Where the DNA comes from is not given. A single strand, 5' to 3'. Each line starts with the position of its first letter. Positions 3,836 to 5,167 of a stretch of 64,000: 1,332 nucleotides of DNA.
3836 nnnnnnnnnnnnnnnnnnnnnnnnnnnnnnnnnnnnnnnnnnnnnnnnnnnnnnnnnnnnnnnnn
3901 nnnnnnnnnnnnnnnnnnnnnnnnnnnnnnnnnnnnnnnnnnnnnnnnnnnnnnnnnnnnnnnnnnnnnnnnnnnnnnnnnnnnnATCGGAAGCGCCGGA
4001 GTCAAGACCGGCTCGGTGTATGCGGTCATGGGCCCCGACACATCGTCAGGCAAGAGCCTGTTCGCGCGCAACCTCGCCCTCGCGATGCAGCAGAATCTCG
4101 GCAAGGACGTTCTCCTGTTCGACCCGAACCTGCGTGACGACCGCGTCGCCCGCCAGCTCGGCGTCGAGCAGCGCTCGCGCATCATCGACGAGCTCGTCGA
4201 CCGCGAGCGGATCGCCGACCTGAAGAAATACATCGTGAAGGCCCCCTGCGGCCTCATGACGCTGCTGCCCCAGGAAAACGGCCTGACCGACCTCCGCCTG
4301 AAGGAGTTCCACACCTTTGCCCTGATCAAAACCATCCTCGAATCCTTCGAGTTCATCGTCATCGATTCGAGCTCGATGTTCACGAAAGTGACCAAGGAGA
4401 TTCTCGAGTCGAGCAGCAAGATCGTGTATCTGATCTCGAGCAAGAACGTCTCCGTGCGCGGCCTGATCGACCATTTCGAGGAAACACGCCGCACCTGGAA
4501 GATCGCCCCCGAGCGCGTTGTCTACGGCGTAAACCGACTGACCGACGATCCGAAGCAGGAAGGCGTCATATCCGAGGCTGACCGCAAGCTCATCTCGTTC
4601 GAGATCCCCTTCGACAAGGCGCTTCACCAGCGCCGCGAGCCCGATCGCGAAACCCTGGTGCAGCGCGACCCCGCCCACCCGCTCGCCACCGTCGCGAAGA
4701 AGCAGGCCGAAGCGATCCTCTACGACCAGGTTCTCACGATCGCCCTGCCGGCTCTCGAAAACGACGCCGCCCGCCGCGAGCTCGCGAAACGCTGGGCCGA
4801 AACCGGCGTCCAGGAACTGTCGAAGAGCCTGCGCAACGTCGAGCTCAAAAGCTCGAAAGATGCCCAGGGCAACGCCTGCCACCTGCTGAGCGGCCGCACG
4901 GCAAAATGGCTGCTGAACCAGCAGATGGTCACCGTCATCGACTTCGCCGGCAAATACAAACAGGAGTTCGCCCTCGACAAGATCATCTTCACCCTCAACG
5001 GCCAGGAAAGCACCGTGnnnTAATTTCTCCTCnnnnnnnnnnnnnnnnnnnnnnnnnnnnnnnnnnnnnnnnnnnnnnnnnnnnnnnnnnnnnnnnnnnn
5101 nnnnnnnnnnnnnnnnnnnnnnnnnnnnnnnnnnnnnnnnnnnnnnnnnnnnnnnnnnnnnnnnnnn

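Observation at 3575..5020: cNMP-binding domain fused to a CpaE/TadZ-like protein with a non-canonical P-loop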

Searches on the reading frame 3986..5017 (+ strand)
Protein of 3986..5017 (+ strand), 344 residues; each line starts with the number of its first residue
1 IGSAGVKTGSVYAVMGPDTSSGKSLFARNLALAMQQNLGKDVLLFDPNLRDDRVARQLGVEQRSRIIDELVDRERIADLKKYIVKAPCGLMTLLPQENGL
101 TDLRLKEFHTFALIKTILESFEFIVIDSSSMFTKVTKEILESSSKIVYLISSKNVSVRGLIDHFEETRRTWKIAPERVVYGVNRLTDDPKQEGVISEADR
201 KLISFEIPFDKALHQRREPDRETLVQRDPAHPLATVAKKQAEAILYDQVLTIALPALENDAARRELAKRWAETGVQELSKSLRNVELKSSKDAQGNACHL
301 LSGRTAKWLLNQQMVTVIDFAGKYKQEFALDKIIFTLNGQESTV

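Call 19: search_solved_structures(query=A2, max_evalue=1, show_alignments=3)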
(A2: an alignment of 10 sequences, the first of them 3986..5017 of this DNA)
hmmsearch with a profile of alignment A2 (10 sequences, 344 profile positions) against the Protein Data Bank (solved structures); distinct sequences matched with E-value up to 1: 46.
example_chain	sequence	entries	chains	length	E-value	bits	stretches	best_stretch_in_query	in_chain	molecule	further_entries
5j1j_A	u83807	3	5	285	4.8e-09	39.2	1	9-235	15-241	Site-determining protein | Transcriptional antiactivator FleN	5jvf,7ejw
8pb9_A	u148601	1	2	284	9.5e-09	38.2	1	9-235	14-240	Antiactivator FleN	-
8p53_A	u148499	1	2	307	1.2e-08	37.8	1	9-233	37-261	Antiactivator FleN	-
6z0p_A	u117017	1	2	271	2.4e-07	33.6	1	7-175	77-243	BceF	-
4v03_A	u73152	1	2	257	6.3e-07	32.2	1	9-190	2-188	SITE-DETERMINING PROTEIN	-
4v02_A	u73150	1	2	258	1.3e-06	31.2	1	9-190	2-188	SITE-DETERMINING PROTEIN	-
6u1q_A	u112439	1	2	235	0.00029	23.4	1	7-153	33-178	VpsO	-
4jmp_A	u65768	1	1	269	0.00032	23.3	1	9-44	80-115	C-terminal fragment of CapA, Protein tyrosine kinase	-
3bfv_A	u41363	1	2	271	0.00047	22.7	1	8-44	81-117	Membrane protein CapA1, Protein tyrosine kinase,Protein tyrosine kinase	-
3la6_A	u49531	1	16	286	0.0033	20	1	7-90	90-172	Tyrosine-protein kinase wzc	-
3ea0_A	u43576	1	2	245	0.0071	18.9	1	8-241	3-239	ATPase, ParA family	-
2ved_A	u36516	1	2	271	0.0079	18.7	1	8-44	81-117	MEMBRANE PROTEIN CAPA1, PROTEIN TYROSINE KINASE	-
9xgv_A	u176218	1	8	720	0.011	18.3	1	7-89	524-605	Tyrosine-protein kinase wzc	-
9r62_I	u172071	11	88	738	0.011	18.2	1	7-88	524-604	Tyrosine-protein kinase wzc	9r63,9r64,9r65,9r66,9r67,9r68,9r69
1hyq_A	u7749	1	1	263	0.012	18.1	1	12-244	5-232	CELL DIVISION INHIBITOR (MIND-1)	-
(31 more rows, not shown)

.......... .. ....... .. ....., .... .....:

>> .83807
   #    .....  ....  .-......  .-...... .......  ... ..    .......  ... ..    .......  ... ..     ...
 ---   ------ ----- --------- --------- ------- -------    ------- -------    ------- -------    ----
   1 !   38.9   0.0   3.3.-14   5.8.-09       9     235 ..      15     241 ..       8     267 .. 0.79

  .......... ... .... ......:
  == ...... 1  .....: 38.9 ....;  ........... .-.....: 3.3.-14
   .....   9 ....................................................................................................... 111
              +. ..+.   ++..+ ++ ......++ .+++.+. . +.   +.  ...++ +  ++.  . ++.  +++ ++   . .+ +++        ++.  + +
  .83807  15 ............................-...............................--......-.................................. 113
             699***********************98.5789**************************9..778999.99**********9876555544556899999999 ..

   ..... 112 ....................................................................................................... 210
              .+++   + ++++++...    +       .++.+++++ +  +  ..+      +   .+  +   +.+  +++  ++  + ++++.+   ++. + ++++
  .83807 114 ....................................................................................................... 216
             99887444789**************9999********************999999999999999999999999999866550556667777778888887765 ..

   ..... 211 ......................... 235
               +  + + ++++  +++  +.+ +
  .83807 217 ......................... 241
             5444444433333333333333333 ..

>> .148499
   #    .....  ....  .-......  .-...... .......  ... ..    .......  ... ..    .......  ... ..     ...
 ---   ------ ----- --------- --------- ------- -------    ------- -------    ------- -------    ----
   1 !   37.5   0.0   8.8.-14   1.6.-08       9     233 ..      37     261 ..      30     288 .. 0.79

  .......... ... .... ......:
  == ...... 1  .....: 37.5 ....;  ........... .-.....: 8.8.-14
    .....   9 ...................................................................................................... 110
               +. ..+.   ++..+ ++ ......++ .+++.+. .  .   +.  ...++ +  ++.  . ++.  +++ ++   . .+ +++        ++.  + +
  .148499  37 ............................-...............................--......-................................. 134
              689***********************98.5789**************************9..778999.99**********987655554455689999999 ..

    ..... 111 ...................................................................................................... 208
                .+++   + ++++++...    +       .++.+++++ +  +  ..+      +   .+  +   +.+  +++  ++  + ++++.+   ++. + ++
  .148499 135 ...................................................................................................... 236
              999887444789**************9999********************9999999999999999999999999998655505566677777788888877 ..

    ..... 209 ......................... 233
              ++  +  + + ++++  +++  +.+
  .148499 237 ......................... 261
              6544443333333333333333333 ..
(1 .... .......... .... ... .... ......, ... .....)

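Call 26: search_protein_representatives(alignment_id=A2)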
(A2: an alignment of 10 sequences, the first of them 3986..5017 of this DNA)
Query: 10 sequences, 344 profile positions. Proteins with E-value up to 0.001 (for the whole library): 4371; up to 1e-10: 152; up to 1e-30: 11. The best 150 are listed.
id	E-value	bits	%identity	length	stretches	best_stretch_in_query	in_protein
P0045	1.0e-152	524.8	-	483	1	1-344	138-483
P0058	6.9e-119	413.5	-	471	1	1-344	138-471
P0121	1.2e-89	317.4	-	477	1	1-344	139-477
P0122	6.9e-54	199.8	-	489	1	6-344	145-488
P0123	9.1e-44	166.5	-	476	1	5-340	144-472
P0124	1.8e-42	162.3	-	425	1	3-341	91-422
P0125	2.1e-38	148.9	-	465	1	9-344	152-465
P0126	3.2e-37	145.0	-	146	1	202-344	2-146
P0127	9.8e-36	140.1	-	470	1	3-183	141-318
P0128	2.1e-34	135.8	-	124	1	221-344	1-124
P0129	3.5e-34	135.0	-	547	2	6-181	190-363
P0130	3.2e-26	108.8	-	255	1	83-341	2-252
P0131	5.3e-24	101.5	-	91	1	254-344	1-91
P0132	5.1e-20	88.4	-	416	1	4-245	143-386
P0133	4.7e-18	82.0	-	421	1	6-245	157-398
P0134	3.5e-17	79.1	-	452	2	79-247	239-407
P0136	7.5e-17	78.0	-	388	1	6-244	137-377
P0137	2.8e-16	76.2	-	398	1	9-241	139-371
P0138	5.1e-16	75.3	-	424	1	11-244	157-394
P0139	1.5e-15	73.8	-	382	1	9-244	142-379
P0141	3.2e-15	72.7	-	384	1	4-244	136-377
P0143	5.9e-15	71.8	-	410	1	8-219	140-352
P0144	6.2e-15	71.7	-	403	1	5-247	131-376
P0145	6.6e-15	71.6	-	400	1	6-255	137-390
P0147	1.0e-14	71.0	-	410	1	2-242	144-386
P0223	1.4e-11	60.7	-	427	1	7-244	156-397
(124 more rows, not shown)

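Call 27: search_protein_families(library=pfam, proteins=[P0121, P0122, P0123, P0124, P0125, P0127, P0129, P0132, P0133, P0134], max_evalue=0.001)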
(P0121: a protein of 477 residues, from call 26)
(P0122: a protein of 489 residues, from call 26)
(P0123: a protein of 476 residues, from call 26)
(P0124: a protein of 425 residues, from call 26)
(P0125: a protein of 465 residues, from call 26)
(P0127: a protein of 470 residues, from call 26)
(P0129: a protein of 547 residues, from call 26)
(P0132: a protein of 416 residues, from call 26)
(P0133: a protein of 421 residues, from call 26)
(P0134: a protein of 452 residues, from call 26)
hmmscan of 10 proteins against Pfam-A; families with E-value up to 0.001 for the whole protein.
P0121 (477 aa): 4 families
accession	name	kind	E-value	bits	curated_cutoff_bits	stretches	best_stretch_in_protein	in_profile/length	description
PF00027.35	cNMP_binding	-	1.5e-25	89.4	27.5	1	35-119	4-89/89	Cyclic nucleotide-binding domain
PF10609.15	ParA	-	9.2e-06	25.7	27.1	1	148-249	4-109/246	NUBPL iron-transfer P-loop NTPase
PF01656.29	CbiA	-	8.5e-05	22.9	25.4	1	160-321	11-54/125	CobQ/CobB/MinD/ParA nucleotide binding domain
PF03796.21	DnaB_C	-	0.0002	21.3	27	1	150-217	21-86/255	DnaB-like helicase C terminal domain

P0122 (489 aa): 3 families
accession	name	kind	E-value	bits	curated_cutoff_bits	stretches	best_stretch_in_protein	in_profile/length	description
PF00027.35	cNMP_binding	-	3.4e-21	75.5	27.5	1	32-116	2-87/89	Cyclic nucleotide-binding domain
PF13614.12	AAA_31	-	7.1e-06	26.5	27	1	159-294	12-153/177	AAA domain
PF01656.29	CbiA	-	1.1e-05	25.8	25.4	1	152-322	2-81/125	CobQ/CobB/MinD/ParA nucleotide binding domain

P0123 (476 aa): 1 family
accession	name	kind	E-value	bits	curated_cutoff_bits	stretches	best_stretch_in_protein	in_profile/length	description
PF00027.35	cNMP_binding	-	3.1e-22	78.8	27.5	1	34-118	3-88/89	Cyclic nucleotide-binding domain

P0124 (425 aa): 1 family
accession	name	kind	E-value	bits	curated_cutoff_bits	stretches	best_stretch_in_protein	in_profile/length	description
PF00027.35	cNMP_binding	-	3.3e-18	65.9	27.5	1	1-69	20-89/89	Cyclic nucleotide-binding domain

P0125 (465 aa): 2 families
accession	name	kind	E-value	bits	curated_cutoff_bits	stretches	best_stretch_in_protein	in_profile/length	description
PF00027.35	cNMP_binding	-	9.9e-16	57.9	27.5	1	35-120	3-88/89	Cyclic nucleotide-binding domain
PF13614.12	AAA_31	-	0.0002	21.8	27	0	153-190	2-38/177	AAA domain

P0127 (470 aa): 1 family
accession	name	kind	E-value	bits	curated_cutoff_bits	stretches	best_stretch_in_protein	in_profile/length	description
PF00027.35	cNMP_binding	-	3.8e-22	78.5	27.5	1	35-119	4-89/89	Cyclic nucleotide-binding domain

P0129 (547 aa): 1 family
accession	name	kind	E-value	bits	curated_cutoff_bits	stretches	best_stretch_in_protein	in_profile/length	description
PF00027.35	cNMP_binding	-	1.3e-08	35.2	27.5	1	113-156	41-84/89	Cyclic nucleotide-binding domain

P0132 (416 aa): 7 families
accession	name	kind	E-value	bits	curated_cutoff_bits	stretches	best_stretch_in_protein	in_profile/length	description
PF00072.30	Response_reg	-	1.1e-29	103.3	30.2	1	4-116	1-111/111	Response regulator receiver domain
PF10609.15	ParA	-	2.4e-14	53.8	27.1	1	150-203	5-57/246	NUBPL iron-transfer P-loop NTPase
PF01656.29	CbiA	-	7.8e-13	48.9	25.4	1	152-358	2-119/125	CobQ/CobB/MinD/ParA nucleotide binding domain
PF13614.12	AAA_31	-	2.6e-12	47.5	27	1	152-305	5-161/177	AAA domain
PF00142.24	Fer4_NifH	-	3.7e-08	33.6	25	1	152-233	3-83/271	4Fe-4S iron sulfur cluster binding proteins, NifH/frxC family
PF09140.17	MipZ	-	8.8e-07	28.9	20.7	1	151-189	3-40/262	ATPase MipZ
PF02374.21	ArsA_ATPase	-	3.2e-05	23.7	24.3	1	151-187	3-38/305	Anion-transporting ATPase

P0133 (421 aa): 6 families
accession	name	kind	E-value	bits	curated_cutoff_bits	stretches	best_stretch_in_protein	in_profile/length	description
PF00072.30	Response_reg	-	1e-29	103.4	30.2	1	7-118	1-110/111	Response regulator receiver domain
PF10609.15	ParA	-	7.9e-15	55.4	27.1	1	162-397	5-245/246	NUBPL iron-transfer P-loop NTPase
PF13614.12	AAA_31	-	1.2e-13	51.8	27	1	162-310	3-154/177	AAA domain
PF01656.29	CbiA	-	5.6e-12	46.1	25.4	1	164-367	2-116/125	CobQ/CobB/MinD/ParA nucleotide binding domain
PF00142.24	Fer4_NifH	-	5.5e-06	26.5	25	1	166-407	6-254/271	4Fe-4S iron sulfur cluster binding proteins, NifH/frxC family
PF02374.21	ArsA_ATPase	-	0.00014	21.7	24.3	1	163-199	3-38/305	Anion-transporting ATPase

P0134 (452 aa): 8 families
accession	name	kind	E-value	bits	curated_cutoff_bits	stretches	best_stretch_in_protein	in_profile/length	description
PF13614.12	AAA_31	-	3.8e-16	60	27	1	147-325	2-162/177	AAA domain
PF01656.29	CbiA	-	1.2e-11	45.1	25.4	1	149-370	1-112/125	CobQ/CobB/MinD/ParA nucleotide binding domain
PF10609.15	ParA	-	4.2e-10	39.9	27.1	1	147-197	4-53/246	NUBPL iron-transfer P-loop NTPase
PF06564.18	CBP_BcsQ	-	3.6e-06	27.1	21.3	1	148-183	3-37/234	Cellulose biosynthesis protein BcsQ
PF00072.30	Response_reg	-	6e-06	26.8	30.2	1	14-124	1-111/111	Response regulator receiver domain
PF00142.24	Fer4_NifH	-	6.6e-05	23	25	1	149-211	3-63/271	4Fe-4S iron sulfur cluster binding proteins, NifH/frxC family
PF09140.17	MipZ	-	7.4e-05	22.6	20.7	0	257-311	76-130/262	ATPase MipZ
PF02374.21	ArsA_ATPase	-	0.00038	20.2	24.3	0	151-182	5-35/305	Anion-transporting ATPase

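Call 35: find_homologous_proteins(query=A2, max_evalue=1e-8)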
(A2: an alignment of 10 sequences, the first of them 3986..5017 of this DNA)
Query A2 (10 sequences) (344 aa, profile of the alignment): 63 proteins with E <= 1e-8 among 8000 candidates.
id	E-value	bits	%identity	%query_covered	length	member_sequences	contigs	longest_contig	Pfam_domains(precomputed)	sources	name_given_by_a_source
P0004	7.4e-168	576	67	100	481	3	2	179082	PF00027.36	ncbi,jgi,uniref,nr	ncbi:MAG: hypothetical protein OZSIB_4244 [Candidatus Ozemobacter sibiricus]|jgi:CRP-like cAMP-bindi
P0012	5.0e-167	574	63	100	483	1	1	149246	PF00027.36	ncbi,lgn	ncbi:MAG: cyclic nucleotide-binding domain-containing protein [Candidatus Ozemobacteraceae bacterium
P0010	9.8e-166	569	60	100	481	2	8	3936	PF00027.36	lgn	-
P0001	1.3e-165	569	100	100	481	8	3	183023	PF00027.36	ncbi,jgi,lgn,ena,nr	ncbi:MAG TPA: cyclic nucleotide-binding domain-containing protein [Candidatus Ozemobacteraceae bacte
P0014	4.9e-165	567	60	100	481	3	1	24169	PF00027.36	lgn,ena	-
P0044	5.6e-165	567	53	100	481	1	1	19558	PF13614.13,PF00027.36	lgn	-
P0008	8.1e-165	566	65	100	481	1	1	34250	PF00027.36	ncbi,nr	ncbi:MAG: cyclic nucleotide-binding domain-containing protein [Candidatus Riflebacteria bacterium]|n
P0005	2.0e-164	565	65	100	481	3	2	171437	PF01656.30,PF00027.36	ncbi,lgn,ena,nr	ncbi:MAG: cyclic nucleotide-binding domain-containing protein [Candidatus Riflebacteria bacterium]|n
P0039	5.8e-164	563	62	100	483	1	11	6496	PF00027.36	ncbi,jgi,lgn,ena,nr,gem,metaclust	ncbi:hypothetical protein AUK22_04070 [bacterium CG2_30_54_10]|nr:MAG: hypothetical protein AUK22_04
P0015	8.8e-164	563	62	100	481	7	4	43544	PF00027.36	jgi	jgi:CRP-like cAMP-binding protein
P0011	2.5e-163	561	61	100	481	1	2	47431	PF13614.13,PF00027.36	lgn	-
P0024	3.6e-163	561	61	100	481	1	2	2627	PF13614.13,PF00027.36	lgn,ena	-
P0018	4.1e-163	561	60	100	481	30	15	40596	PF00027.36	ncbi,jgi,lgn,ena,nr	ncbi:MAG TPA: cyclic nucleotide-binding domain-containing protein [Candidatus Ozemobacteraceae bacte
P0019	4.5e-163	561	59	100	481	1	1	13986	PF00027.36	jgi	-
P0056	5.1e-163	560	63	100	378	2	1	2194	-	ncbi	ncbi:MAG: hypothetical protein AB1403_22075, partial [Candidatus Riflebacteria bacterium]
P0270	2.5e-113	397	41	100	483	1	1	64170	PF13614.13,PF00027.36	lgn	-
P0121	3.7e-89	317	22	99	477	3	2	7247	PF10609.16,PF00027.36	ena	-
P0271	1.8e-83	299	22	94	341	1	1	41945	-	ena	-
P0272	2.5e-73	265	24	96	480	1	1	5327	PF00027.36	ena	-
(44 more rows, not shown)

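Call 37: find_encoding_contigs(protein=P0270, flank=7000, max_places=1)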
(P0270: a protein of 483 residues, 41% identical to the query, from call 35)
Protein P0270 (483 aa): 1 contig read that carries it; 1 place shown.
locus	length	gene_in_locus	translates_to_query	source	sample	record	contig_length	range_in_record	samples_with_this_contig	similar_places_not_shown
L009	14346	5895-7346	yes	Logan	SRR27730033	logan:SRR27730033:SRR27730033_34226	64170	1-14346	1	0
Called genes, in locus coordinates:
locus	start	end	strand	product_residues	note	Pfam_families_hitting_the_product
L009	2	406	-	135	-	?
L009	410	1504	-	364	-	PF01168:Ala_racemase_N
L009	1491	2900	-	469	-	PF13941:MutL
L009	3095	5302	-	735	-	PF09043:Lys-AminoMut_A, PF16554:OAM_dimer, PF02310:B12-binding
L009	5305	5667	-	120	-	PF16552:OAM_alpha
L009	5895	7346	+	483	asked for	PF00027:cNMP_binding, PF13614:AAA_31 (faint)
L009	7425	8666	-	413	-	PF16491:Peptidase_M48_N, PF01435:Peptidase_M48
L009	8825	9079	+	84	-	-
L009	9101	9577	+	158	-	PF03958:Secretin_N (weak)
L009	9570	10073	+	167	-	-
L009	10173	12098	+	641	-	PF01541:GIY-YIG, PF27096:UvrC_M, PF02151:UVR, PF22920:UvrC_RNaseH, PF08459:UvrC_RNaseH_dom, PF14520:HHH_5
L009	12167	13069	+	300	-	-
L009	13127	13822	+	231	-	PF00588:SpoU_methylase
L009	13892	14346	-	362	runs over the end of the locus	PF13428:TPR_14 (faint), PF14559:TPR_19 (faint), PF07719:TPR_2 (faint), PF13174:TPR_6 (faint)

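Call 38: find_encoding_contigs(protein=P0271, flank=7000, max_places=1)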
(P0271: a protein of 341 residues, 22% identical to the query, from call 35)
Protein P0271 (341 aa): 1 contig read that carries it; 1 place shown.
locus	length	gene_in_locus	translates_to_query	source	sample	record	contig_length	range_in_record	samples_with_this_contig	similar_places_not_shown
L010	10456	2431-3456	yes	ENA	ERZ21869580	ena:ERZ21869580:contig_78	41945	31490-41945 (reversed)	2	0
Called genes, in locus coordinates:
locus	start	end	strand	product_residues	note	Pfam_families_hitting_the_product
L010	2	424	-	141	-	?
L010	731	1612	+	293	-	PF00578:AhpC-TSA, PF08534:Redoxin, PF13905:Thioredoxin_8 (weak)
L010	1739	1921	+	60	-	-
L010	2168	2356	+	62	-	PF00027:cNMP_binding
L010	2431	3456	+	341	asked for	-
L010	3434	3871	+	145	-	PF13646:HEAT_2, PF03130:HEAT_PBS (weak)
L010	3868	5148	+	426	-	-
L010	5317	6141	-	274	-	PF00877:NLPC_P60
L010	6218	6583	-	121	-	PF00072:Response_reg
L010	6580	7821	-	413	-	PF13435:Cytochrome_C554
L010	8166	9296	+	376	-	PF00515:TPR_1 (faint), PF07719:TPR_2 (faint), PF13424:TPR_12 (faint), PF13428:TPR_14 (faint), PF13432:TPR_16 (faint), PF07382:HC2, PF02095:Extensin_1 (weak), PF05066:HARE-HTH, +4 more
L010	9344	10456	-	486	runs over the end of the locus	PF02985:HEAT (faint), PF13513:HEAT_EZ (faint), PF13646:HEAT_2, PF00514:Arm (faint), PF03130:HEAT_PBS (faint), PF13646:HEAT_2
